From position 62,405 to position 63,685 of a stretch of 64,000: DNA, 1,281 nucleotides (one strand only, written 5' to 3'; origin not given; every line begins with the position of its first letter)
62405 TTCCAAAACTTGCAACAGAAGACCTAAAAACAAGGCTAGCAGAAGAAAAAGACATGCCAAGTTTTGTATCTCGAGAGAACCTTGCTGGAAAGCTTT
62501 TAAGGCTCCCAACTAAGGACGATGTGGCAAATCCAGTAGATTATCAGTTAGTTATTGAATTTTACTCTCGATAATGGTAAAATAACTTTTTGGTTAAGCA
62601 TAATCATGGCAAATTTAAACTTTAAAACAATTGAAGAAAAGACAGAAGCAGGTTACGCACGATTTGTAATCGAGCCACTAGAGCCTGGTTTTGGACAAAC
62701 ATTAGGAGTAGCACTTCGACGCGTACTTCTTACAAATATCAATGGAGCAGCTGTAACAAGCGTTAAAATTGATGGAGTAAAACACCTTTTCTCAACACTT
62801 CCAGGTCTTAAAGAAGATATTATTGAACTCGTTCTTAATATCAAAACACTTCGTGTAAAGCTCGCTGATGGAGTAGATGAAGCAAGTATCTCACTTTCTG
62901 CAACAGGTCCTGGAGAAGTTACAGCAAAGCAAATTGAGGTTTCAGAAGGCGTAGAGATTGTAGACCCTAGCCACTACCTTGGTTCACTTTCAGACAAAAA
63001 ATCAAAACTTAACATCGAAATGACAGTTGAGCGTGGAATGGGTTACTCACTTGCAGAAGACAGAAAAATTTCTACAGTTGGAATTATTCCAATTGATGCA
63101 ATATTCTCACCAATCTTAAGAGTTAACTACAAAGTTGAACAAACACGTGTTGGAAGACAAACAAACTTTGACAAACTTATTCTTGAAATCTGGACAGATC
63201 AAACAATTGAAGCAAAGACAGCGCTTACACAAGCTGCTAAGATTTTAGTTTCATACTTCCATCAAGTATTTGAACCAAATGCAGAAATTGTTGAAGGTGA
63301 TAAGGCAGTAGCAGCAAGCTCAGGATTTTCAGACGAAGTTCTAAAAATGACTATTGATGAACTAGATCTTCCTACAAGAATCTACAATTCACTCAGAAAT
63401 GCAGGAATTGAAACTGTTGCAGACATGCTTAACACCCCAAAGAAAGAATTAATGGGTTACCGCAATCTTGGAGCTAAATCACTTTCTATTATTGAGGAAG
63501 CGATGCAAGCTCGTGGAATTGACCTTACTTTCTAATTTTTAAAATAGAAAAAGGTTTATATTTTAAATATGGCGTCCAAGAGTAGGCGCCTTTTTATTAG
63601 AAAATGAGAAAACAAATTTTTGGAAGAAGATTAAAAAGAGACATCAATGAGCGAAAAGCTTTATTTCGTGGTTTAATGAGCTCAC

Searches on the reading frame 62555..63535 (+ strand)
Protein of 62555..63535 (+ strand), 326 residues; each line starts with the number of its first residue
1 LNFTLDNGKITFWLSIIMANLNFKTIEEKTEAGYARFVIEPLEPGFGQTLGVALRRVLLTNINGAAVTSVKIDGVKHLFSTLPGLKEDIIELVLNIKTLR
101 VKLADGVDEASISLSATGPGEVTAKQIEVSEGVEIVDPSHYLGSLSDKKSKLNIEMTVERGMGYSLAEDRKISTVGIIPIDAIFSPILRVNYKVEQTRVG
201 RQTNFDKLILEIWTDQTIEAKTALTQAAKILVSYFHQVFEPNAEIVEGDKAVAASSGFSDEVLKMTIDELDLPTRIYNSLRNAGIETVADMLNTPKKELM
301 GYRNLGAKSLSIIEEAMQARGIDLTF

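Call 61: find_encoding_contigs(protein=window:62555-63535:+, flank=10000, max_places=2)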
Protein window:62555-63535:+ (326 aa): no gene with exactly this product is on record in the collection.
